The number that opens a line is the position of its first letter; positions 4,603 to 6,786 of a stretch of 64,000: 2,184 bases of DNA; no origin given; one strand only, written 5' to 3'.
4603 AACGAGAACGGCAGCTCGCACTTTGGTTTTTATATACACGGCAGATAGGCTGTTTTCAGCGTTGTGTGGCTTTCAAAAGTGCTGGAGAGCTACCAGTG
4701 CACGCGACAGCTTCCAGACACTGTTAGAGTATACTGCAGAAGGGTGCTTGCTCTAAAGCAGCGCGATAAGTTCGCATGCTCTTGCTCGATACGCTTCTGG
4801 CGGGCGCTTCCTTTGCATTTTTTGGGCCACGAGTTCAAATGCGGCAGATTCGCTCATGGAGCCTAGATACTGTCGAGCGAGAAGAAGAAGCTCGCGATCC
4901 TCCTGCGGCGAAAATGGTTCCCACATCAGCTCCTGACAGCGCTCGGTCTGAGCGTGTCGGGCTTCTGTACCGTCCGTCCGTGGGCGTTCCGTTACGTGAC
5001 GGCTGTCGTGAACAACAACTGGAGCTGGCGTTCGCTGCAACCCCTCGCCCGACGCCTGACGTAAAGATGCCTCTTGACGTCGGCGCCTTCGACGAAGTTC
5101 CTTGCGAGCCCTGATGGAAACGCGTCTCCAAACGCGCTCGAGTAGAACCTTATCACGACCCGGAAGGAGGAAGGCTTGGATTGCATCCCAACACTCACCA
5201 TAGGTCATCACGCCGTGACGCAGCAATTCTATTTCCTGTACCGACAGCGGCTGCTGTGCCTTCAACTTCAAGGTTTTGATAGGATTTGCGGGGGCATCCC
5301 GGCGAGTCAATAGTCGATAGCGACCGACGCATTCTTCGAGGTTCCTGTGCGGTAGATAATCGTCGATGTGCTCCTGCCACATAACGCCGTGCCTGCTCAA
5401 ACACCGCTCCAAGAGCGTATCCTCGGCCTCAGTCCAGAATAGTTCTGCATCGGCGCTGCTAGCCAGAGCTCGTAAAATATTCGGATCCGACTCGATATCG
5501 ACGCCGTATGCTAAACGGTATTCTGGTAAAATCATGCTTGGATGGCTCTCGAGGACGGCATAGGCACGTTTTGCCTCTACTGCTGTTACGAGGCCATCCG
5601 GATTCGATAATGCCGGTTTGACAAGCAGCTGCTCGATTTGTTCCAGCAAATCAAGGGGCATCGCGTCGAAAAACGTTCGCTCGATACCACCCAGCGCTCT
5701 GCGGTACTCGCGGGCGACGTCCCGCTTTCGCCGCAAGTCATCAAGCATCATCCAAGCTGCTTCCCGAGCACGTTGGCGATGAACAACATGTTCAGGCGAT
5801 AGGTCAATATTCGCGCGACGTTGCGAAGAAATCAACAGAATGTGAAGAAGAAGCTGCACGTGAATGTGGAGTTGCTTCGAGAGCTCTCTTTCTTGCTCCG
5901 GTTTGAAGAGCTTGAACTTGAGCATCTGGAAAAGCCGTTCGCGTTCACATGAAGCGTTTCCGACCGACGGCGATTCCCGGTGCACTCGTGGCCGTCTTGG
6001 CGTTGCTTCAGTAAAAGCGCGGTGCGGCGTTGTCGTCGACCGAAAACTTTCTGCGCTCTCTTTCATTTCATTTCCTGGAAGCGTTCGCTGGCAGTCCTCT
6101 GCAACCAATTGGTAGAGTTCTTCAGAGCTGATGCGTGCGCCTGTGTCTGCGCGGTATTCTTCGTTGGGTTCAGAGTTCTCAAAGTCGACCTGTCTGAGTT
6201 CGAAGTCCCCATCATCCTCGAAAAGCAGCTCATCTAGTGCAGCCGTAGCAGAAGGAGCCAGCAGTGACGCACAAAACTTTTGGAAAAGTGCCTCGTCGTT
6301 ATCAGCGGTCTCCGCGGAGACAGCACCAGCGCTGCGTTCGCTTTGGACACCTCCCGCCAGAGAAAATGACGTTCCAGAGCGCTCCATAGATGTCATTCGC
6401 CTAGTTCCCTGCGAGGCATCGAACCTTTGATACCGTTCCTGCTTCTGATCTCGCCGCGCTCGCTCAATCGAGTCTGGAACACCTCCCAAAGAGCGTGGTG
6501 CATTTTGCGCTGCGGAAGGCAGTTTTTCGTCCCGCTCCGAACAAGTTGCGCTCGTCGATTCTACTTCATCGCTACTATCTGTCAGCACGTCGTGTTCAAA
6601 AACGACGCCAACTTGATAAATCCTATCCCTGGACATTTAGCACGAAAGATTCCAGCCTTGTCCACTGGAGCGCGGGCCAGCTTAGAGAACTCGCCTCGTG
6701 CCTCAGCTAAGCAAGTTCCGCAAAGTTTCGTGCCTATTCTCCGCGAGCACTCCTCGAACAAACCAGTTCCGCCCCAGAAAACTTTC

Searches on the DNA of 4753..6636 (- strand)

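Call 33: search_rna_families(source=L003, start=15780, end=16920, threshold=evalue, max_evalue=10, show_alignments=2)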
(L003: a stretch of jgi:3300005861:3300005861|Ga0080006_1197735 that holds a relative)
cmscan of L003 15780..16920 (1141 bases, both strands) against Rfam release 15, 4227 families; matches with E-value up to 10: 1.
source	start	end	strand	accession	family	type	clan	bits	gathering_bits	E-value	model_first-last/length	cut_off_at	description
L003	16365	16579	-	RF04207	MIR5048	Gene; miRNA;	-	43.4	160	3.9e-08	1-356/356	no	MIR5048 microRNA precursor family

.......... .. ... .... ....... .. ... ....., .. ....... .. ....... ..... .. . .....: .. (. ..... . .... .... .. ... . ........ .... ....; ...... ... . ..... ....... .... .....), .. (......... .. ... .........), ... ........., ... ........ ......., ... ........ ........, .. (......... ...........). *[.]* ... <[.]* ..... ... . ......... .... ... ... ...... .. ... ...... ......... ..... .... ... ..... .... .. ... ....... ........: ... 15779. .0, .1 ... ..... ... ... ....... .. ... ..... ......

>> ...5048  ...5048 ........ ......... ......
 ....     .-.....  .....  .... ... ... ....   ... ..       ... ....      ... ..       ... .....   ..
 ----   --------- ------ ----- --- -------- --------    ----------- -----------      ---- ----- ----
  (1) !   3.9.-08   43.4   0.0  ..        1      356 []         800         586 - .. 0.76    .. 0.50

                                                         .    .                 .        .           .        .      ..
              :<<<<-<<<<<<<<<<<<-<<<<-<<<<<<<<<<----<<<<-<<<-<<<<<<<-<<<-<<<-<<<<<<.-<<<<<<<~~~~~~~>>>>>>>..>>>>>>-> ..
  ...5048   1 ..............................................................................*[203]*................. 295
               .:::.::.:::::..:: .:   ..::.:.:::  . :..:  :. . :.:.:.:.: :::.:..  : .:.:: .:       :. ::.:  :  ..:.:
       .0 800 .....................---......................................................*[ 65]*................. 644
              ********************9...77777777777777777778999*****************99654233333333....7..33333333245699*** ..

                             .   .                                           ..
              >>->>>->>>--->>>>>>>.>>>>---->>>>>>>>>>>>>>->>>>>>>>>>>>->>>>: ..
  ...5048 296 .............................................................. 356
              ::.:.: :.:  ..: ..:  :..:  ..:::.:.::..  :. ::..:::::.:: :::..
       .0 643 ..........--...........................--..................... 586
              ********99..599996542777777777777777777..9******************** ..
